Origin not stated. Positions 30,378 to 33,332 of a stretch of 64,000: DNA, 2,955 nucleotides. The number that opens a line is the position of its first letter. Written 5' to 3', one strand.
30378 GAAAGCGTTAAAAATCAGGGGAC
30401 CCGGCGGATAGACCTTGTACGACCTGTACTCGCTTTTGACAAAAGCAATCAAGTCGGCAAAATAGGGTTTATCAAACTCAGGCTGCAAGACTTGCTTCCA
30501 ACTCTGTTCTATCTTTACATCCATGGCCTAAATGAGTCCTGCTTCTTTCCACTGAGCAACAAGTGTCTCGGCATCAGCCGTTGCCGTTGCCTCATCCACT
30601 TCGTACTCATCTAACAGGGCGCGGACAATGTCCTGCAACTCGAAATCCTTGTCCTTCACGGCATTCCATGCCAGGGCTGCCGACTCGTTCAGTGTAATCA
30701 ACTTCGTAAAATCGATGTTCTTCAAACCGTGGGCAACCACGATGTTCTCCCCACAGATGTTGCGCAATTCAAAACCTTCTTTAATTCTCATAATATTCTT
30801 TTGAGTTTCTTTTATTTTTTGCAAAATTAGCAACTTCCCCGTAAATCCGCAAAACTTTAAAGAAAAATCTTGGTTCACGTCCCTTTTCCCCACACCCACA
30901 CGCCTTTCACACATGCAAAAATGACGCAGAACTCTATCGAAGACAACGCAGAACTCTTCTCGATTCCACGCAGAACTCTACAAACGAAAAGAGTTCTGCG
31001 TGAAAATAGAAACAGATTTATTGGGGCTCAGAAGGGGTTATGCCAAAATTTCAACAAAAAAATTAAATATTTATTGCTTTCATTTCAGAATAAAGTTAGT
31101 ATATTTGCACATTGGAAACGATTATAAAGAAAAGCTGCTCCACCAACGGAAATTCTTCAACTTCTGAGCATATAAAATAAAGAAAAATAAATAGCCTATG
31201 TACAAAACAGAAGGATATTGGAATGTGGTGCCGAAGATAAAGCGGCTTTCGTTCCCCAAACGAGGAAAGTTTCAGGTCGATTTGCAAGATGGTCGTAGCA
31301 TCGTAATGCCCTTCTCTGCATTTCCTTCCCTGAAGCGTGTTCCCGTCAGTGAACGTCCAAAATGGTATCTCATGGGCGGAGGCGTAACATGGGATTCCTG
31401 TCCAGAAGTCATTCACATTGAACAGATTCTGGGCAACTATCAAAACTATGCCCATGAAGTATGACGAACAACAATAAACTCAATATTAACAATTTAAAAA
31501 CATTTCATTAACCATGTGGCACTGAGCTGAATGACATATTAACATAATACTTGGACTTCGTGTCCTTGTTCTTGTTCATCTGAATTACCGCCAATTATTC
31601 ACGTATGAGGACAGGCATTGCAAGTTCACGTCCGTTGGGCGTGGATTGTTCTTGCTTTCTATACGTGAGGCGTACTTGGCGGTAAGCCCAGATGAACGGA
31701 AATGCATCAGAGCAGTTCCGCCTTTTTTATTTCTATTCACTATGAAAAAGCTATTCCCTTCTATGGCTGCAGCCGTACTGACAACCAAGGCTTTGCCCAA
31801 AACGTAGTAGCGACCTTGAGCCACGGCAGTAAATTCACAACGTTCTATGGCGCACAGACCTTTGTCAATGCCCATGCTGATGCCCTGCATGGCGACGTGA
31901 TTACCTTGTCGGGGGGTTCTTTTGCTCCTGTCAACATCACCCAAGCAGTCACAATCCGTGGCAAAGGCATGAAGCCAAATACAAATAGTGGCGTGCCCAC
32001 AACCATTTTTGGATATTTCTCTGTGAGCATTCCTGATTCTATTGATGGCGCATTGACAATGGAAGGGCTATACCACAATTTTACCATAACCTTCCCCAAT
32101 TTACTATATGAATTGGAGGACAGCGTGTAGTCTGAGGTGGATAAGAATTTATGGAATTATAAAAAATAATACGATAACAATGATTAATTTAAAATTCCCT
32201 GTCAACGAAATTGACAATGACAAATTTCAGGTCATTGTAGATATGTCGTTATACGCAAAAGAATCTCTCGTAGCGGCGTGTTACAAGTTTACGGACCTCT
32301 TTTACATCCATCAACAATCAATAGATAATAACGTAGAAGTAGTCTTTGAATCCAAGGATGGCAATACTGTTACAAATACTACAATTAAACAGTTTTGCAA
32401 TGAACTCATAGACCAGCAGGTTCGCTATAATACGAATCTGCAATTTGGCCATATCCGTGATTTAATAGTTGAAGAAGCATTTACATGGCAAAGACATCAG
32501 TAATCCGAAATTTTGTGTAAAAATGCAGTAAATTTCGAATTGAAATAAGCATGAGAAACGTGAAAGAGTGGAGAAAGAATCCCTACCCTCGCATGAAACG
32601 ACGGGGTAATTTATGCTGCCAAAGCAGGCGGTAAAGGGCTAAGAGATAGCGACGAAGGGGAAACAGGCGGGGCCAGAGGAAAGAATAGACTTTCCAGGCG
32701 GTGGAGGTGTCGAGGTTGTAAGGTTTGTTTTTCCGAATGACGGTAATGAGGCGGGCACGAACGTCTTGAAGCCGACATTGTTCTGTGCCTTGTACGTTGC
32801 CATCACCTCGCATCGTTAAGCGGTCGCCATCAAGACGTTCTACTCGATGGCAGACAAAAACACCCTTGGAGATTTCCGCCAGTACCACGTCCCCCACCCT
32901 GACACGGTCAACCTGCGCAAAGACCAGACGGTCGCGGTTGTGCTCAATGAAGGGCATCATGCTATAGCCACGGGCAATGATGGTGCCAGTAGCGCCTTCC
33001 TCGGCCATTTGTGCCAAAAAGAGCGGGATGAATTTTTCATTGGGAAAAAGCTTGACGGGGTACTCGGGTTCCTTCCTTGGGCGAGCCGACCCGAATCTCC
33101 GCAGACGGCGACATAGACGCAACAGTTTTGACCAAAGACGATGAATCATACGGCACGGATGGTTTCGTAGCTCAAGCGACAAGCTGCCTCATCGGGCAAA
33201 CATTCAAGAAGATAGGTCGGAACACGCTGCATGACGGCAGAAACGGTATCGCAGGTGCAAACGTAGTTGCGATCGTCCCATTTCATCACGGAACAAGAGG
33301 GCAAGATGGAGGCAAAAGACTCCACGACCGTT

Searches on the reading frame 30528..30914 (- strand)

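Call 56: search_protein_families(library=pfam, proteins=[window:30528-30914:-], max_evalue=0.0001)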
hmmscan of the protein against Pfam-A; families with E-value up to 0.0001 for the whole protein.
window:30528-30914:- (128 aa): 1 family
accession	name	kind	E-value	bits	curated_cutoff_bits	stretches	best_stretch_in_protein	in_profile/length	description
PF05402.18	PqqD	-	4.4e-15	56.2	23.4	1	70-128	10-67/67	Coenzyme PQQ synthesis protein D (PqqD)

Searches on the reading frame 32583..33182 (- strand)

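Call 7: search_protein_families(library=pfam, proteins=[window:32583-33182:-])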
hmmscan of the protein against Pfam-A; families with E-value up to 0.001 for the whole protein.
window:32583-33182:- (199 aa): 1 family
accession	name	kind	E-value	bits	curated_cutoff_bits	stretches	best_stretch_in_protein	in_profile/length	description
PF00717.28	Peptidase_S24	-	0.0001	22.4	23.3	1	59-135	29-102/116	Peptidase S24-like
